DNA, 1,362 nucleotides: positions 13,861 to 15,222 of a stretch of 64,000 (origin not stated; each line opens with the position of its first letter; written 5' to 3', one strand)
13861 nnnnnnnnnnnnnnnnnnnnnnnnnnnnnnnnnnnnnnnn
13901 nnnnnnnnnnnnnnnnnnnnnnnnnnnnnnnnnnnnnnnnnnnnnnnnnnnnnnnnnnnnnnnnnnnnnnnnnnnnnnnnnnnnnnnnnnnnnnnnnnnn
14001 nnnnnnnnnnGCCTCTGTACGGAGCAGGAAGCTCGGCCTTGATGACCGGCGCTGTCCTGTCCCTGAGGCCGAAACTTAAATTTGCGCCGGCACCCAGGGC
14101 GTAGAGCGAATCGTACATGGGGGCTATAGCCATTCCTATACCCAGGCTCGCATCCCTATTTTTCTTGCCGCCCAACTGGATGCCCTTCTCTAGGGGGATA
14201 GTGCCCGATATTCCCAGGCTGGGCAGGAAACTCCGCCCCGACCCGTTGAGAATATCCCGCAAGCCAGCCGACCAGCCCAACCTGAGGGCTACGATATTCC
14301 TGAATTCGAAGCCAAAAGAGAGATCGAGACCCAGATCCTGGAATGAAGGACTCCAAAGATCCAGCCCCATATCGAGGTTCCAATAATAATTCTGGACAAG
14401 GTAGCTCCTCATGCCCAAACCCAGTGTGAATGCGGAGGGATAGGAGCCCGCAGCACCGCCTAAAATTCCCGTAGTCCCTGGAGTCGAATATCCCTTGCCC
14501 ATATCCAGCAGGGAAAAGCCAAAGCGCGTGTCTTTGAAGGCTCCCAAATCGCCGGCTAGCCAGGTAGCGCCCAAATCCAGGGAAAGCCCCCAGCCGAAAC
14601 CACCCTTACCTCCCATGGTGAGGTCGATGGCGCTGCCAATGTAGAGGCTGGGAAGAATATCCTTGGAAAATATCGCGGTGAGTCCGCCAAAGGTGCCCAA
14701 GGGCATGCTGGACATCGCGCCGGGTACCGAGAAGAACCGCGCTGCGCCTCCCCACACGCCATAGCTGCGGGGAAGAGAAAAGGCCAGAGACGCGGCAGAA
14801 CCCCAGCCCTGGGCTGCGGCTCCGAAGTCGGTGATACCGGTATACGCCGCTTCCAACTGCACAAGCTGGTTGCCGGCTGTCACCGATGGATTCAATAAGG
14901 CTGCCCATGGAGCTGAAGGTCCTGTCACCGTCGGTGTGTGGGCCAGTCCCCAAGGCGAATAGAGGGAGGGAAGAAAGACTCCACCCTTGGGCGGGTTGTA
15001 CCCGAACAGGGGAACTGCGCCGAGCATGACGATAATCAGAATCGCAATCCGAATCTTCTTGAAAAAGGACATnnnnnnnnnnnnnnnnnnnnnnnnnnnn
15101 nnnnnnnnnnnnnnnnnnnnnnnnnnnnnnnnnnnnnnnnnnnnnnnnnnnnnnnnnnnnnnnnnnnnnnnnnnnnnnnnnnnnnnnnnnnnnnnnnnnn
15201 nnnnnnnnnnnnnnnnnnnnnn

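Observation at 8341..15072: Single 2243-aa polypeptide joining a predicted outer-membrane barrel, 16 Ig-like spacers and an OmpA peptidoglycan anchor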

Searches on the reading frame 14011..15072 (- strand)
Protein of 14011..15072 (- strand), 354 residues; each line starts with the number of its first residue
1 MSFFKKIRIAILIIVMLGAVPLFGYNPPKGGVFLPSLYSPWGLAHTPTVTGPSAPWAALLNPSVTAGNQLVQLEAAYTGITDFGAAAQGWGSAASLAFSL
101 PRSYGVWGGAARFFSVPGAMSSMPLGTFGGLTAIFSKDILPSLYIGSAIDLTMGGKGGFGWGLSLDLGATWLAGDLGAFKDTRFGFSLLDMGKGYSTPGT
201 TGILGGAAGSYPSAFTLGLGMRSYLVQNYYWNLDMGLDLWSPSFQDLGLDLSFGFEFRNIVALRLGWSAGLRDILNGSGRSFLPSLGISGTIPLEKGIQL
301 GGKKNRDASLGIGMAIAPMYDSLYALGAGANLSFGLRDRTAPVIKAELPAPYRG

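Call 8: find_homologous_proteins(query=window:14011-15072:-)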
Query seq(354 aa) (354 aa): 10 proteins with E <= 0.001 among 8000 candidates.
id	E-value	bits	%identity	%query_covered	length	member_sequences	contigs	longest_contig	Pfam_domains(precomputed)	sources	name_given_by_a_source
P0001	3.1e-185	634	80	100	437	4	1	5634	-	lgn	-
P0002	1.8e-157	542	69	100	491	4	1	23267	PF13860.13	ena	-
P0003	3.5e-155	535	68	100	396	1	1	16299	-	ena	-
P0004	6.4e-128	445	56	100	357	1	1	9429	-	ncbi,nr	ncbi:MAG: hypothetical protein LLF89_00315, partial [Spirochaetaceae bacterium]|nr:hypothetical prot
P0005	3.4e-127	443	60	99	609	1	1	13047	PF13585.13,PF13860.13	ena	-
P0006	6.1e-127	442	65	92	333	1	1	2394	-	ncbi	ncbi:MAG TPA: hypothetical protein VIO60_09760, partial [Rectinemataceae bacterium]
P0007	2.9e-89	318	81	50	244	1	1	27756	-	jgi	jgi:hypothetical protein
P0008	2.2e-87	312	68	58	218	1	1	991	-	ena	-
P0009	9.7e-84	300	61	67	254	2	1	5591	-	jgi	jgi:hypothetical protein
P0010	8.0e-79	284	68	55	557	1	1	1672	PF13585.13,PF13750.13,PF13860.13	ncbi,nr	ncbi:MAG TPA: FlgD immunoglobulin-like domain containing protein, partial [Rectinemataceae bacterium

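Call 13: search_protein_families(library=pfam, proteins=[window:14011-15072:-], max_evalue=10)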
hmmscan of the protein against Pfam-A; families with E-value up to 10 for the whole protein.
seq(354 aa): 1 family
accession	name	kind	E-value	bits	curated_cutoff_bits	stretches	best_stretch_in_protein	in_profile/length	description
PF18990.6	DUF5723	-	0.15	12.2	26.8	1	155-192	205-238/376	Family of unknown function (DUF5723)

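Call 14: find_related_loci(query=A1, collection=genome_contigs, flank=10000)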
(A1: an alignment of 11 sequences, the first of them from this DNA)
Query A1 (354 aa) in genome_contigs; peptide patterns used: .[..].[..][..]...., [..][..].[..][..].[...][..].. (x = any residue, [..] = any of these).
69 stretches matched a pattern; 23 encode a relative of the query (tblastn E <= 1e-3); 23 distinct loci.
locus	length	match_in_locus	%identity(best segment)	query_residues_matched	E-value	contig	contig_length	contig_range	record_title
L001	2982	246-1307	78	1-354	0e+0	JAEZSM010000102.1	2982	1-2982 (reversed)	MAG: Spirochaetes bacterium isolate OH_PDB_229 k127_1302128, whole genome shotgun sequence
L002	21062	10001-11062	78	1-354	9e-178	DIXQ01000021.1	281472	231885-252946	MAG TPA_asm: Spirochaetaceae bacterium UBA6076 UBA6076_contig_58, whole genome shotgun sequence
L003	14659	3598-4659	80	1-354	4e-176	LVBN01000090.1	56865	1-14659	MAG: Spirochaetales bacterium Spiro_12 Spiro_12_contig_4328, whole genome shotgun sequence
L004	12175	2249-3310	78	1-354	1e-172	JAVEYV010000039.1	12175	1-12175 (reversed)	MAG: Spirochaetia bacterium isolate BF4_5 NODE_16733_length_12175_cov_4.207918_Biofilm4, whole genome shotgun sequence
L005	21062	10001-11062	79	1-354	6e-170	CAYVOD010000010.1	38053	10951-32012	MAG TPA_asm: uncultured Treponema sp. isolate SRP239243_co2_378 genome assembly, contig: NODE_1473_length_38053_cov_12.0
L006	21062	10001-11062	69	1-354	3e-161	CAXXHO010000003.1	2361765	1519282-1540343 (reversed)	MAG: Treponemataceae bacterium isolate 993fe4e0-e8d4-426d-abe3-fbd43088238e genome assembly, contig: contig_3, whole gen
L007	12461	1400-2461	68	1-354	2e-159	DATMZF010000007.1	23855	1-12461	MAG TPA_asm: Rectinemataceae bacterium isolate SMAG_U13167 k141_132326, whole genome shotgun sequence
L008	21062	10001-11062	68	1-354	1e-159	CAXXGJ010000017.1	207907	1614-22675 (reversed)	MAG: Treponemataceae bacterium isolate 6a85829b-35e2-45d0-a737-03f494f2811a genome assembly, contig: contig_17, whole ge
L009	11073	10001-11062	79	1-354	3e-178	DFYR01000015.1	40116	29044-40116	MAG TPA_asm: Spirochaetaceae bacterium UBA4077 UBA4077_contig_25122, whole genome shotgun sequence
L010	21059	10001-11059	66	1-354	7e-152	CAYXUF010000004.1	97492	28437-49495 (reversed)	MAG TPA_asm: uncultured Treponemataceae bacterium isolate SRP220891_co1_245 genome assembly, contig: NODE_339_length_974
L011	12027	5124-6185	66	1-354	1e-151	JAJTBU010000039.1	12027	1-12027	MAG: bacterium isolate MS_R2_24 NODE_1131_length_12027_cov_3.621367, whole genome shotgun sequence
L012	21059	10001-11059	66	1-353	4e-151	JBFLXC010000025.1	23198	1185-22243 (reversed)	MAG: Spirochaetota bacterium isolate MAG048 MAG048_25, whole genome shotgun sequence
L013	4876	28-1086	65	1-350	1e-152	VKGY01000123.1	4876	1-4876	MAG: Spirochaetes bacterium isolate X1_MetaBAT.41 scaffold_5178, whole genome shotgun sequence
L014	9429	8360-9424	56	1-354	5e-132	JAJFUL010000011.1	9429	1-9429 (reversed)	MAG: Spirochaetaceae bacterium isolate bin.451 k141_4437174, whole genome shotgun sequence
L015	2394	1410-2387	65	5-329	5e-128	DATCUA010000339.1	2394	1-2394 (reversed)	MAG TPA_asm: Rectinemataceae bacterium isolate SMAG_U7345 k141_75270, whole genome shotgun sequence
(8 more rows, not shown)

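Call 19: predict_structure(alignment_id=A1)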
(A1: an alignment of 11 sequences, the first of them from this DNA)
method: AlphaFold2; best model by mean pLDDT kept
length: 354 residues; sequences in the alignment: 11
mean_pLDDT: 51.8   pTM: 0.52
mean pLDDT of the five models: 51.8, 50.7, 49.7, 44.7, 38.3
residues with pLDDT >= 90: 0; 70-90: 7; 50-70: 218; < 50: 129
segments of 3 or more residues with pLDDT < 50: 1-6, 14-68, 84-92, 116-127, 155-158, 193-213, 336-354
pLDDT, mean of each block of 10 residues (from residue 1): 46 42 27 26 26 35 36 56 44 54 57 50 47 67 68 54 64 64 66 43 30 55 63 63 62 66 65 63 63 63 59 59 56 51 30 33
secondary structure, 60 per line:
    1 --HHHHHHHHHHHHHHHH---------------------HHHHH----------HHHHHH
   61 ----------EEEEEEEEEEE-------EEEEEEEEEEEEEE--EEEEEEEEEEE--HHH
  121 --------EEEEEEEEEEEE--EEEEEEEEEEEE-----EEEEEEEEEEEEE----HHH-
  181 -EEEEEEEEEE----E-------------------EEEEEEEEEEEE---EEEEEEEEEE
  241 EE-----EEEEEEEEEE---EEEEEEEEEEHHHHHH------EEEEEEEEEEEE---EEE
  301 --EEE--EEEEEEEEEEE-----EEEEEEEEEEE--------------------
elements in order: H3-18 H40-44 H55-60 E71-81 E89-102 E105-115 E129-140 E143-154 E160-172 E182-191 E216-227 E231-242 E248-257 E261-270 H271-276 E283-294 E298-300 E303-305 E308-318 E324-334

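Call 23: fold_search(model_id=the predicted structure, library=pdb)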
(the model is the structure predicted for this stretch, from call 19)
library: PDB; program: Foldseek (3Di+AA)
matches with E <= 10: 1032; with E <= 0.001: 104
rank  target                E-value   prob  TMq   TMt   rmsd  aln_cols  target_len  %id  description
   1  2r8a_A                2.5e-06  1.00  0.45  0.45   8.0       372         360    9  Crystal structure of the long-chain fatty acid transporter FadL mutant delta N8 (released 2008-09-23)
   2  3brz                  3.5e-06  1.00  0.41  0.36  10.5       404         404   11  Crystal structure of the Pseudomonas putida toluene transporter TodX (released 2008-06-10)
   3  6ehc_A                3.7e-06  1.00  0.34  0.38   8.6       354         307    9  OmpUdeltaN (N-terminus deletion mutant of OmpU), outer membrane protein of Vibrio cholerae (released 2018-04-25)
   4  3pgr                  5.8e-06  1.00  0.47  0.45   7.5       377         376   10  Asp348Arg mutant of EcFadL (released 2011-05-25)
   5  2r89_A                7.6e-06  1.00  0.43  0.42   9.2       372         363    9  Crystal structure of the long-chain fatty acid transporter FadL mutant delta N3 (released 2008-09-23)
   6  3pgu                  7.6e-06  1.00  0.44  0.39   9.7       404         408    8  Phe3Glu mutant of EcFadL (released 2011-05-25)
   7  6ehb_A                8.4e-06  1.00  0.36  0.39   8.7       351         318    9  OmpU, an outer membrane protein, of Vibrio cholerae (released 2018-04-25)
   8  2f1c                  9.9e-06  1.00  0.46  0.61   5.1       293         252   13  Crystal structure of the monomeric porin OmpG (released 2006-06-27)
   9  8gl6_F                1.2e-05  1.00  0.49  0.47   7.5       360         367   11  The Type 9 Secretion System in vitro assembled, RemA-CTD substrate bound complex (released 2024-01-31)
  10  6ehb_C                1.2e-05  1.00  0.35  0.38   8.8       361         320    8  OmpU, an outer membrane protein, of Vibrio cholerae (released 2018-04-25)
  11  7q5c                  1.4e-05  1.00  0.45  0.58   5.3       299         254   11  Crystal structure of OmpG in space group 96 (released 2022-11-16)
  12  2wvp                  1.5e-05  1.00  0.45  0.56   5.6       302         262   11  Synthetically modified OmpG (released 2010-07-14)
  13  4pr7_A                2.3e-05  1.00  0.36  0.65   4.7       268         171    8  KdgM porin in complex with disordered oligogalacturonate (released 2014-06-11)
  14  2r88_A                2.3e-05  1.00  0.46  0.45   7.6       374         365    9  Crystal structure of the long-chain fatty acid transporter FadL mutant delta S3 kink (released 2008-09-23)
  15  5onu_A                2.4e-05  1.00  0.32  0.35  10.0       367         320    9  Trimeric OmpU structure (released 2018-01-03)
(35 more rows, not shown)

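Call 24: search_protein_representatives(alignment_id=A1)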
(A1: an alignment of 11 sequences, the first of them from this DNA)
Query: 11 sequences, 494 profile positions. Proteins with E-value up to 0.001 (for the whole library): 815; up to 1e-10: 477; up to 1e-30: 163. The best 150 are listed.
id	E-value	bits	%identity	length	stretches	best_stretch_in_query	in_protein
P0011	2.4e-246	834.6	-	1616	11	1-486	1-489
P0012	1.5e-225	766.0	-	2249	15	14-484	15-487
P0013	1.3e-207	706.8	-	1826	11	6-483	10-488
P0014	1.4e-181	620.9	-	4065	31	7-489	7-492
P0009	1.4e-130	452.8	-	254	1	1-242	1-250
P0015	5.6e-115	401.3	-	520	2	9-389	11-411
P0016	1.4e-111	390.1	-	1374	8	6-466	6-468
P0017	4.0e-106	372.1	-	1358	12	23-482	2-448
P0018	4.1e-106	372.1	-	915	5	73-487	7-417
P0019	6.5e-104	364.8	-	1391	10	3-389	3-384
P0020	7.2e-102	358.1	-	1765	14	10-483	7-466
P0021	1.7e-101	356.8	-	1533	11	34-486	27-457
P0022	2.3e-101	356.4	-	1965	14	59-486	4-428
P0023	4.5e-99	348.8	-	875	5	88-484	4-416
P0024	2.9e-95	336.3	-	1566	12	11-464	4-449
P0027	3.6e-90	319.5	-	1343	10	7-476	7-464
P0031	2.0e-86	307.1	-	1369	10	5-472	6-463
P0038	7.1e-79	282.2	-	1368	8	6-477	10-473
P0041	1.6e-77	277.7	-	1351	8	5-465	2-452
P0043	3.4e-77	276.7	-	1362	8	14-468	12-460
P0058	3.3e-68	247.0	-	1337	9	5-483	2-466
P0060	1.3e-67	245.1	-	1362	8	13-488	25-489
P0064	9.3e-65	235.7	-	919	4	7-480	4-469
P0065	9.4e-65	235.6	-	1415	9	12-350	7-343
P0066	2.4e-64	234.3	-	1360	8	9-470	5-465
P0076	2.5e-60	221.0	-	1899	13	40-350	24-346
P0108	1.3e-48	182.4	-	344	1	9-346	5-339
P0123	1.8e-41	158.8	-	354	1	11-344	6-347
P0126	6.4e-39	150.4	-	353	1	5-346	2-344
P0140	1.0e-35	139.8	-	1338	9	99-473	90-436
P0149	2.0e-34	135.6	-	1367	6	61-475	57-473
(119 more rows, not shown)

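Call 26: list_cluster_members(proteins=[P0012, P0014, P0016, P0041, P0058, P0065, P0108, P0123, P0126, P0149])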
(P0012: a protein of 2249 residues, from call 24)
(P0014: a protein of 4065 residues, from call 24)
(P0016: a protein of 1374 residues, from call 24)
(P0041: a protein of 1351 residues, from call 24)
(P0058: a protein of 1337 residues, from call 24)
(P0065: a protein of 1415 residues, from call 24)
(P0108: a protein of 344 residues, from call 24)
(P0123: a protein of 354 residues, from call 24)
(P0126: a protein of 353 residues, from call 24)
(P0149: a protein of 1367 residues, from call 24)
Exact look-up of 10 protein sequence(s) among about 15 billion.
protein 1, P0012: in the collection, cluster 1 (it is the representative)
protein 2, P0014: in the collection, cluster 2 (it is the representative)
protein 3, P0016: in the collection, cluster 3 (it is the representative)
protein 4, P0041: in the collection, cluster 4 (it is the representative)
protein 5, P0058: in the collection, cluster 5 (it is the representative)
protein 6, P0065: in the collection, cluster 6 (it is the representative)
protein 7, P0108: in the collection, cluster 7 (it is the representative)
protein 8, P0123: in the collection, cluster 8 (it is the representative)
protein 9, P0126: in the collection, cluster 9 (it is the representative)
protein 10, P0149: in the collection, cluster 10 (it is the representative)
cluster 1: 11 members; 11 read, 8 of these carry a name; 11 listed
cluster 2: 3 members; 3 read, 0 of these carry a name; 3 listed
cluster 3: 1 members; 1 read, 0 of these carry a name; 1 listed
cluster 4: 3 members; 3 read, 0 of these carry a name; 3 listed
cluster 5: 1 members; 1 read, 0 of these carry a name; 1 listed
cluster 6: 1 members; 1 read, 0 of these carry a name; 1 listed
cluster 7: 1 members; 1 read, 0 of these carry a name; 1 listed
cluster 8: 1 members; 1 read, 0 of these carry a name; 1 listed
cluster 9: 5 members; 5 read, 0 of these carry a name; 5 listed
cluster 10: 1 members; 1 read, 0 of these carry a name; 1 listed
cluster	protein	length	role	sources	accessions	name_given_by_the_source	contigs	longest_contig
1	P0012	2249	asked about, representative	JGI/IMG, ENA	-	-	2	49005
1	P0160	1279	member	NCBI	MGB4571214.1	MAG: FlgD immunoglobulin-like domain containing protein, partial [Rectinemataceae ...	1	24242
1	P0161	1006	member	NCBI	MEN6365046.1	MAG: FlgD immunoglobulin-like domain containing protein, partial [Rectinema sp.]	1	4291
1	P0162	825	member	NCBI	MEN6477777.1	MAG: OmpA family protein, partial [Rectinema sp.]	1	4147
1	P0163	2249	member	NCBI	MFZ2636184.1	MAG: FlgD immunoglobulin-like domain containing protein [Rectinemataceae bacterium]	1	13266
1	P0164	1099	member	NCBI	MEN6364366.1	MAG: FlgD immunoglobulin-like domain containing protein, partial [Rectinema sp.]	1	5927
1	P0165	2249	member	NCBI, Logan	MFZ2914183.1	MAG: FlgD immunoglobulin-like domain containing protein [Rectinemataceae bacterium]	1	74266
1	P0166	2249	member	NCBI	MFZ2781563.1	MAG: FlgD immunoglobulin-like domain containing protein [Rectinemataceae bacterium]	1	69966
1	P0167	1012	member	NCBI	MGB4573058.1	MAG: FlgD immunoglobulin-like domain containing protein, partial [Rectinemataceae ...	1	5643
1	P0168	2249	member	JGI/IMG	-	-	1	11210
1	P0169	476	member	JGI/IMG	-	-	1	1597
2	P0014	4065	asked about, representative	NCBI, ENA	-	-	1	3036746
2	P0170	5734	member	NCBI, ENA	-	-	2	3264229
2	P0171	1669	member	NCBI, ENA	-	-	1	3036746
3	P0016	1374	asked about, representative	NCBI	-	-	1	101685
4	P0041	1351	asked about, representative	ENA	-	-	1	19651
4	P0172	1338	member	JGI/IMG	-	-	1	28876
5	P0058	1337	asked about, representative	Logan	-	-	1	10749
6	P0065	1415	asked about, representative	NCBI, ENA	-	-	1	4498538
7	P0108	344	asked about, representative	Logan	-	-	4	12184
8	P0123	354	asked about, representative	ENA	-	-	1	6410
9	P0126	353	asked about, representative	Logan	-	-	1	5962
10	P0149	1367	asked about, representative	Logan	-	-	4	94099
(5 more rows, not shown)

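Call 27: find_encoding_contigs(protein=P0065, flank=4000, max_places=2)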
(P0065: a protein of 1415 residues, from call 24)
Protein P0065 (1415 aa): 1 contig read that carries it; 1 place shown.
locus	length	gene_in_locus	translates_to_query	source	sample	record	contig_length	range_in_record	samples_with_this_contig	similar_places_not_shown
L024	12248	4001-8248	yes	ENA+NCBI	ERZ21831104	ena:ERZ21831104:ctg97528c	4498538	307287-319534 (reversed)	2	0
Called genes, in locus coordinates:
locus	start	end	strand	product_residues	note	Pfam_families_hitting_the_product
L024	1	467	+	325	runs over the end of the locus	PF00532:Peripla_BP_1, PF13458:Peripla_BP_6, PF13407:Peripla_BP_4, PF13377:Peripla_BP_3 (weak)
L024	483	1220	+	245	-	PF04909:Amidohydro_2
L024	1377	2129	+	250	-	PF00106:adh_short, PF01370:Epimerase (faint), PF08659:KR, PF13460:NAD_binding_10 (faint), PF13561:adh_short_C2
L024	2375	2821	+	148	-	PF03692:CxxCxxCC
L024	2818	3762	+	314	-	PF00753:Lactamase_B (faint), PF23023:Anti-Pycsar_Apyc1, PF12706:Lactamase_B_2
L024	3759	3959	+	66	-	-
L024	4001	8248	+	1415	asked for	PF19077:Big_13 (faint), PF12245:Big_3_2 (faint), PF15418:DUF4625 (faint), PF13585:CHU_C, PF13860:FlgD_ig (weak), PF13585:CHU_C (weak), PF13860:FlgD_ig, PF00691:OmpA, +1 more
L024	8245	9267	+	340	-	PF02618:YceG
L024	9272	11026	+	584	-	PF01807:Zn_ribbon_DnaG, PF08275:DNAG_N, PF01751:Toprim, PF13155:Toprim_2, PF13362:Toprim_3, PF13662:Toprim_4, PF10410:DnaB_bind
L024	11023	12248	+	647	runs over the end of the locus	PF03979:Sigma70_r1_1, PF00140:Sigma70_r1_2, PF04542:Sigma70_r2, PF04539:Sigma70_r3, PF04545:Sigma70_r4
